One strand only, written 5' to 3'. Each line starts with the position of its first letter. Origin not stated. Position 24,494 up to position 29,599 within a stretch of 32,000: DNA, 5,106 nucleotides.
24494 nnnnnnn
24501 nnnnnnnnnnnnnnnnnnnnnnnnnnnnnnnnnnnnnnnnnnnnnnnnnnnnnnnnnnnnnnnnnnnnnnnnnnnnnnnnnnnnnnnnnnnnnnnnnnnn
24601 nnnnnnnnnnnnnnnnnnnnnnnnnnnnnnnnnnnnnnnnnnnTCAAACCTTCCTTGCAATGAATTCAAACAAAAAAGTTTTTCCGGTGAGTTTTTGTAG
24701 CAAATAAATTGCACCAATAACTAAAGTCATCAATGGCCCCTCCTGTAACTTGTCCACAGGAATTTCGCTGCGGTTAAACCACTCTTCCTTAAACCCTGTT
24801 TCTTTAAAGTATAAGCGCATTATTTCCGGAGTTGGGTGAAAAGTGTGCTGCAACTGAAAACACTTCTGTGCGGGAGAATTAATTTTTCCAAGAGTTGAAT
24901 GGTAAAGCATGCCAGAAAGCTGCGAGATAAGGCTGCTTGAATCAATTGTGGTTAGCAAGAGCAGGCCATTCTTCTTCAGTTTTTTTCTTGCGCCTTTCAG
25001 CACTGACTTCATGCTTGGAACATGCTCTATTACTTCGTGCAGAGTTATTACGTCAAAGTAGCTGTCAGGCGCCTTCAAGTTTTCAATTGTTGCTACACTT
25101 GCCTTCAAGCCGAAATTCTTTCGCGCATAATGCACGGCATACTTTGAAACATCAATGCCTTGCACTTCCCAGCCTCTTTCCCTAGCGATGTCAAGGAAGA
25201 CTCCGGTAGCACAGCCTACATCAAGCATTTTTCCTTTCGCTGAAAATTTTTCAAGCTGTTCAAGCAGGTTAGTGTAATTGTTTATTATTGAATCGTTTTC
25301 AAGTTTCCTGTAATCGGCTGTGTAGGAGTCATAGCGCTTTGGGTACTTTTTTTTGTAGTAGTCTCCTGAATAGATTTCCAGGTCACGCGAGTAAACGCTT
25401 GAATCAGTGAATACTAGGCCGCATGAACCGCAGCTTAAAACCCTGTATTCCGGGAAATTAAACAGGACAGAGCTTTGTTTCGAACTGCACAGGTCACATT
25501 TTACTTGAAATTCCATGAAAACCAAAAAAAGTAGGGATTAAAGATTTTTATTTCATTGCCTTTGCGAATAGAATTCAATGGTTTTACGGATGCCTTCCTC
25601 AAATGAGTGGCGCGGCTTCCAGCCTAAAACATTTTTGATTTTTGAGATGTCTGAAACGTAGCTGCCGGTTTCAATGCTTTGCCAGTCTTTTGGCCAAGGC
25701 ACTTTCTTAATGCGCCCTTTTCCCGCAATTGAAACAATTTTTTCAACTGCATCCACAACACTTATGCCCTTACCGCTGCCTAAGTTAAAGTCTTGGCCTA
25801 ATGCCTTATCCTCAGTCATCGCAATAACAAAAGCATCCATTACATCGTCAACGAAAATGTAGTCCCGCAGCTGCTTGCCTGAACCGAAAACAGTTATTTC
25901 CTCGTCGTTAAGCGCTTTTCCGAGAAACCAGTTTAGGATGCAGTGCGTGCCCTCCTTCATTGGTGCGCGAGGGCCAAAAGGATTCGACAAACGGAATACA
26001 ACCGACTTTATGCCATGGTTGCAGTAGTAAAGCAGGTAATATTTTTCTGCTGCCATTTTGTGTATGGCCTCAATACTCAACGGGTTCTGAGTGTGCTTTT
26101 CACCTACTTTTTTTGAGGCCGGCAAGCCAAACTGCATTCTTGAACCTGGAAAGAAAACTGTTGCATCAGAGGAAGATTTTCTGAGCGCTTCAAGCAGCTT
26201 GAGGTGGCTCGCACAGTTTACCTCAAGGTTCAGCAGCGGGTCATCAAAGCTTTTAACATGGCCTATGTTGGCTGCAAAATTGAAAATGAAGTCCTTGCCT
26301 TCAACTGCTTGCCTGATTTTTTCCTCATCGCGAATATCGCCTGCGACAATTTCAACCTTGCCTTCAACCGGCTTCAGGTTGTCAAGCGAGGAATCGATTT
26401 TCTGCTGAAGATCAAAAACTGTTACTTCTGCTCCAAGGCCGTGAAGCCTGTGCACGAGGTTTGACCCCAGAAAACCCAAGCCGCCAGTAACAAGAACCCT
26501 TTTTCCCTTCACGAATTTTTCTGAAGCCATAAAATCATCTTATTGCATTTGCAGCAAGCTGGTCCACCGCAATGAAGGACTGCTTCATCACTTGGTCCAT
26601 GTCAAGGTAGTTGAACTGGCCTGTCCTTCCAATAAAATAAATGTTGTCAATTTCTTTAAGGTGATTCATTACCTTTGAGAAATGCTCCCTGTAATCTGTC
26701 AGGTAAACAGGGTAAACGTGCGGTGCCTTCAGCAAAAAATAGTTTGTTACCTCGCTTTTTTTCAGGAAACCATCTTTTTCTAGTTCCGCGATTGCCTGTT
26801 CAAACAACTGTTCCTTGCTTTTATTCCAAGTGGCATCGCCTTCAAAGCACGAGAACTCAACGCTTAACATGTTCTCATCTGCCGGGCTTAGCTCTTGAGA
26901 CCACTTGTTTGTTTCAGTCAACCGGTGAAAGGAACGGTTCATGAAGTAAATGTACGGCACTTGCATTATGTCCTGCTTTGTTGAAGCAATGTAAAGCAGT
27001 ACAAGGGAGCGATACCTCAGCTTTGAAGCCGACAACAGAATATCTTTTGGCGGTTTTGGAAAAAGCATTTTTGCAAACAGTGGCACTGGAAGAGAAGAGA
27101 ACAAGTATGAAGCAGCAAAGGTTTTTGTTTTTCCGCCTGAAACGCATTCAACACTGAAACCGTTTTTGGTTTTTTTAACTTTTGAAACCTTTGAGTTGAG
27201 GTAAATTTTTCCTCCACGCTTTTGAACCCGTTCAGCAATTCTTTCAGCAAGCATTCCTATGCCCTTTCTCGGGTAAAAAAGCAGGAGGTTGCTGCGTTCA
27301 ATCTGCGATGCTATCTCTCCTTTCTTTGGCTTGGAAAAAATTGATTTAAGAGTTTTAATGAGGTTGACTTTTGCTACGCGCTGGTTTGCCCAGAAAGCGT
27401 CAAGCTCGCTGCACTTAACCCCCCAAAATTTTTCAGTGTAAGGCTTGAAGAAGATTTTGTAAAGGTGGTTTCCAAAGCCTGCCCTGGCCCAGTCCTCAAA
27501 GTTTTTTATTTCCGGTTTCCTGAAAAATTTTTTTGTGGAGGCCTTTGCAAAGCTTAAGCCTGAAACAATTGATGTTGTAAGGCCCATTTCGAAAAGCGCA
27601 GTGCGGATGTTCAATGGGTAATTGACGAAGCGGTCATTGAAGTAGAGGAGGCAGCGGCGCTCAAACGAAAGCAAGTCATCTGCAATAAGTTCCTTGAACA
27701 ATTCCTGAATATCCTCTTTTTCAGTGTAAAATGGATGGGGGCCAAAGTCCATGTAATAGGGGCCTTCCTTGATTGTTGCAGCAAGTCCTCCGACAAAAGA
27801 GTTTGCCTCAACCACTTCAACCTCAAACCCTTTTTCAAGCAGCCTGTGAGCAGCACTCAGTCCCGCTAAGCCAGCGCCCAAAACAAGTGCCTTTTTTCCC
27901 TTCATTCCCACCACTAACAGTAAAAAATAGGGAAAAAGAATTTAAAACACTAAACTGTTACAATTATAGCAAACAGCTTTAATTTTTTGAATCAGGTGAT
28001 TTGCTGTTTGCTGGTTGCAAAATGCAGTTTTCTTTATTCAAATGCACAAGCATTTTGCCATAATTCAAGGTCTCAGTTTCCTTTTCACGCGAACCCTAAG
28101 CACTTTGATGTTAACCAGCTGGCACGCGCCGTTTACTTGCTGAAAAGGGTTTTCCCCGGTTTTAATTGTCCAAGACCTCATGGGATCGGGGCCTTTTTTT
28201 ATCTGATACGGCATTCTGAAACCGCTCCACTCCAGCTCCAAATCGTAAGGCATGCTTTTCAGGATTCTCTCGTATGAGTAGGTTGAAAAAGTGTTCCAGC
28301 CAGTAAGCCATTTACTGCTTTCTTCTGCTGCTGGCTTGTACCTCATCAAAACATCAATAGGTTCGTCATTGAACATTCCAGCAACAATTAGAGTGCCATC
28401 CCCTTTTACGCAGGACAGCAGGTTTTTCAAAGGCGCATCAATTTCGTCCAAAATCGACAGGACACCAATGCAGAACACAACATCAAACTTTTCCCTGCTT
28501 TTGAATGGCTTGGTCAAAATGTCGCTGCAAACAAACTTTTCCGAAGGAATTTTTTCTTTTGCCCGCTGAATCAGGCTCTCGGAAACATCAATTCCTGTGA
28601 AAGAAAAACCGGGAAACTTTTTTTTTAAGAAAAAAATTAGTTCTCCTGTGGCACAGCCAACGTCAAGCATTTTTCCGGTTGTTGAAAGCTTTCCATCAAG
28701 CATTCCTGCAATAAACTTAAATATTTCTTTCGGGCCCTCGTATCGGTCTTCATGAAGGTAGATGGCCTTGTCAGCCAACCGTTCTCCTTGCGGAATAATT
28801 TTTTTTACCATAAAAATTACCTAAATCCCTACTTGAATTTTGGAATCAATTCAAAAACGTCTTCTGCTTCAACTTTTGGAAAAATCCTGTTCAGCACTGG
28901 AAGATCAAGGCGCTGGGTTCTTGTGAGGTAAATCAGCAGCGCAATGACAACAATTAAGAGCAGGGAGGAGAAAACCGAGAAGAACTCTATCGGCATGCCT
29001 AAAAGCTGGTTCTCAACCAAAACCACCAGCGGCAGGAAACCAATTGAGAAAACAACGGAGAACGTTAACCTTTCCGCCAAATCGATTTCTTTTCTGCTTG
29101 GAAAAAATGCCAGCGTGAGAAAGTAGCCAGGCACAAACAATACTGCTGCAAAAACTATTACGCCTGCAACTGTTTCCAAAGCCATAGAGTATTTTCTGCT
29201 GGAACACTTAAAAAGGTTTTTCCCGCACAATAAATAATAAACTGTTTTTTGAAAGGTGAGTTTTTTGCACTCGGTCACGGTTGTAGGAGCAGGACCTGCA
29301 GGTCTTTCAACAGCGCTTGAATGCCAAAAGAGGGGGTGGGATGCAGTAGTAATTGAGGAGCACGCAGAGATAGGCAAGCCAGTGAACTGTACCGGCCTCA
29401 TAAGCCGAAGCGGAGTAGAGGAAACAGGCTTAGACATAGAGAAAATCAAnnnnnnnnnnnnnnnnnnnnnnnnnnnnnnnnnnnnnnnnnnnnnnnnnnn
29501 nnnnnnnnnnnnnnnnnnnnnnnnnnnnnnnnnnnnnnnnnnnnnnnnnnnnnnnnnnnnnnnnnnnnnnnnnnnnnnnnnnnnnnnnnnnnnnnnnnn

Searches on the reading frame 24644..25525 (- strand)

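Call 8: search_protein_families(library=pfam, proteins=[window:24644-25525:-], max_evalue=0.001)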
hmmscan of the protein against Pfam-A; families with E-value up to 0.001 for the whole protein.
window:24644-25525:- (293 aa): 9 families
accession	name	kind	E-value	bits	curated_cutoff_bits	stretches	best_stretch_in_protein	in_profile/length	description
PF13489.12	Methyltransf_23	-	1.6e-22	80.4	27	1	86-246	12-160/164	Methyltransferase domain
PF08241.18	Methyltransf_11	-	4.9e-18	66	21.2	1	101-190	1-94/95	Methyltransferase domain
PF13847.12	Methyltransf_31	-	6.9e-18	65.2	27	1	97-200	4-119/145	Methyltransferase domain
PF08242.18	Methyltransf_12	-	6.5e-15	56.1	30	1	101-189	1-98/98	Methyltransferase domain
PF13649.12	Methyltransf_25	-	6.2e-14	52.9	27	1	101-187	2-97/97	Methyltransferase domain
PF01728.25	FtsJ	-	1.6e-06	28.6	24.1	1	87-198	9-144/181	FtsJ-like methyltransferase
PF05175.20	MTS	-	2.2e-05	24.6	23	1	87-191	23-138/170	Methyltransferase small domain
PF02353.26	CMAS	-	0.00016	21.5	27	1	94-196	60-169/273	Mycolic acid cyclopropane synthetase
PF07021.18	MetW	-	0.00052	20.1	21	1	95-177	12-96/193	Methionine biosynthesis protein MetW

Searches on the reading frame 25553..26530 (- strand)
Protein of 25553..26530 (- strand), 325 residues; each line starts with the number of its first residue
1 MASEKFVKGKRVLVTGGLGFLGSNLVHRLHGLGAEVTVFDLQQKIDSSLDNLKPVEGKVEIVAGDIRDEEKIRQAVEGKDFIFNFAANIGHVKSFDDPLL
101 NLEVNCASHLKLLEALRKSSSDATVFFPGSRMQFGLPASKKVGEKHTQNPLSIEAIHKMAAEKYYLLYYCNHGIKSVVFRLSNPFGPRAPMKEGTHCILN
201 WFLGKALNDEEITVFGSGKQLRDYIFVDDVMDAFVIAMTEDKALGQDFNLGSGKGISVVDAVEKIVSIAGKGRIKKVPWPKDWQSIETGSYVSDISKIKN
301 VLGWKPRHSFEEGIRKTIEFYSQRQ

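Call 13: search_protein_families(library=pfam, proteins=[window:25553-26530:-], max_evalue=0.01)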
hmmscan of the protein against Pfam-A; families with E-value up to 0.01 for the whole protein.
window:25553-26530:- (325 aa): 11 families
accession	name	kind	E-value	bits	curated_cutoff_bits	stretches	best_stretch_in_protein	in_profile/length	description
PF16363.11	GDP_Man_Dehyd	-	2.1e-44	152.8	27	1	13-317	1-332/332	GDP-mannose 4,6 dehydratase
PF01370.27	Epimerase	-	6.6e-43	147.3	20.9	1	12-251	1-240/240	NAD dependent epimerase/dehydratase family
PF01073.25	3Beta_HSD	-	8.8e-14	51.6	22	1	13-238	1-229/280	3-beta hydroxysteroid dehydrogenase/isomerase family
PF02719.21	Polysacc_synt_2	-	4.4e-06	26.5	20.2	1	12-119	1-118/293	Polysaccharide biosynthesis protein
PF00106.31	adh_short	-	4.8e-06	26.6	26.6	1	10-77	1-69/195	short chain dehydrogenase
PF04321.23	RmlD_sub_bind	-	1.5e-05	24.7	27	1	11-186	2-153/287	RmlD substrate binding domain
PF08659.16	KR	-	0.00023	21.6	22.6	1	12-77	3-73/180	KR domain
PF13460.12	NAD_binding_10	-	0.00029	21.2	27.2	1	16-88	1-70/184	NAD(P)H-binding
PF05368.20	NmrA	-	0.00045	20.3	27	1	10-85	3-76/298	NmrA-like family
PF07993.18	NAD_binding_4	-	0.0005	19.8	20.1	0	14-127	1-134/258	Male sterility protein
PF01262.27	AlaDh_PNT_C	-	0.0023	17.9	23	1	8-82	27-96/214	Alanine dehydrogenase/PNT, C-terminal domain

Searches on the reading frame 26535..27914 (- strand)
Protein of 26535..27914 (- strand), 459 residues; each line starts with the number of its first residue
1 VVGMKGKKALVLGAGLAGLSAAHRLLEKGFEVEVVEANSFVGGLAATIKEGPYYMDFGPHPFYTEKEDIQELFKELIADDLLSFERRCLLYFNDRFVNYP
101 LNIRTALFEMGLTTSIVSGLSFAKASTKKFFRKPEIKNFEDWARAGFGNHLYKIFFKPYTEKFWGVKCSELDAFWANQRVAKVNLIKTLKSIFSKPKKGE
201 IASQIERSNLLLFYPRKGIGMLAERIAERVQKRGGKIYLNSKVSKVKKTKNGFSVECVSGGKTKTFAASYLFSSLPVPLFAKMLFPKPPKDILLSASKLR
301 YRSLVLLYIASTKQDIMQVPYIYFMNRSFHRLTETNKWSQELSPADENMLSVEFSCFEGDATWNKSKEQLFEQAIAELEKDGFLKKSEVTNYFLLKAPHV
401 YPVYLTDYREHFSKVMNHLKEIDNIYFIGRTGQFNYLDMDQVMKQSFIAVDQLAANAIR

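Call 13: search_protein_families(library=pfam, proteins=[window:26535-27914:-], max_evalue=0.01)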
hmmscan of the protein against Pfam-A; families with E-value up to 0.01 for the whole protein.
window:26535-27914:- (459 aa): 13 families
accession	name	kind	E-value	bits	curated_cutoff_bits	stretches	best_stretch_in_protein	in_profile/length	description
PF01593.30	Amino_oxidase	-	8.2e-27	95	19.8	1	16-380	1-363/443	Flavin containing amine oxidoreductase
PF13450.12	NAD_binding_8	-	5.9e-14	52.5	21.9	1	11-76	1-68/68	NAD(P)-binding Rossmann-like domain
PF03275.19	GLF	-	9.4e-10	39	26.3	0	155-177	2-24/203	UDP-galactopyranose mutase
PF01266.30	DAO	-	2.2e-09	37.7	27.9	1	9-43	2-36/353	FAD dependent oxidoreductase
PF07992.20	Pyr_redox_2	-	5.2e-07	29.8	26.1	1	8-42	2-37/291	Pyridine nucleotide-disulphide oxidoreductase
PF12831.13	FAD_oxidored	-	1.1e-05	25.3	27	1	10-76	3-64/416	FAD dependent oxidoreductase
PF00890.30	FAD_binding_2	-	2.4e-05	24.2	20.4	1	9-47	2-39/414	FAD binding domain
PF00070.33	Pyr_redox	-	3.6e-05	24.6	22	0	8-39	1-32/82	Pyridine nucleotide-disulphide oxidoreductase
PF05834.18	Lycopene_cycl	-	6.2e-05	22.7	23.4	0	10-37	3-32/380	Lycopene cyclase protein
PF03486.20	HI0933_like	-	0.00018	21.5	50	0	8-42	2-36/244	HI0933-like protein Rossmann domain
PF01494.25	FAD_binding_3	-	0.0045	16.7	22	0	9-37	4-32/349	FAD binding domain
PF13454.12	NAD_binding_9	-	0.0069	16.8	21.8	0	11-47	2-42/155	FAD-NAD(P)-binding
PF13738.12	Pyr_redox_3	-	0.0078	15.9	30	0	11-40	2-32/305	Pyridine nucleotide-disulphide oxidoreductase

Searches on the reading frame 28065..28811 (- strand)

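Call 13: search_protein_families(library=pfam, proteins=[window:28065-28811:-], max_evalue=0.01)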
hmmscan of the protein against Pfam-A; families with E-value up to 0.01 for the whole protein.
window:28065-28811:- (248 aa): 12 families
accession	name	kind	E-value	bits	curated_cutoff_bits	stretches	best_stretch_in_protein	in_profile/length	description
PF08242.18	Methyltransf_12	-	2.7e-17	63.7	30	1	49-141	1-98/98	Methyltransferase domain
PF13847.12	Methyltransf_31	-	3.1e-15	56.5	27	1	46-150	5-116/145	Methyltransferase domain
PF08241.18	Methyltransf_11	-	4.5e-15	56.5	21.2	1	49-143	1-95/95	Methyltransferase domain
PF13649.12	Methyltransf_25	-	6.5e-15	56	27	1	49-139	2-97/97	Methyltransferase domain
PF13489.12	Methyltransf_23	-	1.2e-11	45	27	1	28-166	7-139/164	Methyltransferase domain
PF05401.17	NodS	-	4.9e-07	30.2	24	1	43-144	42-145/201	Nodulation protein S (NodS)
PF03848.20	TehB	-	7.7e-05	22.6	20.4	1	43-175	29-166/193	Tellurite resistance protein TehB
PF06325.19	PrmA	-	0.00042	20.4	22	1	38-164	155-279/296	Ribosomal protein L11 methyltransferase (PrmA)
PF01209.24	Ubie_methyltran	-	0.00063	19.6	20.1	1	45-143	48-151/233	ubiE/COQ5 methyltransferase family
PF02390.23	Methyltransf_4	-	0.00086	19.3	24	1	48-92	5-49/173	Putative methyltransferase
PF05175.20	MTS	-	0.0016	18.5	23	1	41-94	30-81/170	Methyltransferase small domain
PF01728.25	FtsJ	-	0.0018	18.7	24.1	1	32-117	8-100/181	FtsJ-like methyltransferase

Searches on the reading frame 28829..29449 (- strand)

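Call 13: search_protein_families(library=pfam, proteins=[window:28829-29449:-], max_evalue=0.01)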
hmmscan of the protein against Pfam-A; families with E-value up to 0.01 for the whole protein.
window:28829-29449:- (206 aa): 1 family
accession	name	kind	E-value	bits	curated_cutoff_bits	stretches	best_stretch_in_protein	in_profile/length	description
PF07760.16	DUF1616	-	4e-10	39.8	31.6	1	97-182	25-121/307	Protein of unknown function (DUF1616)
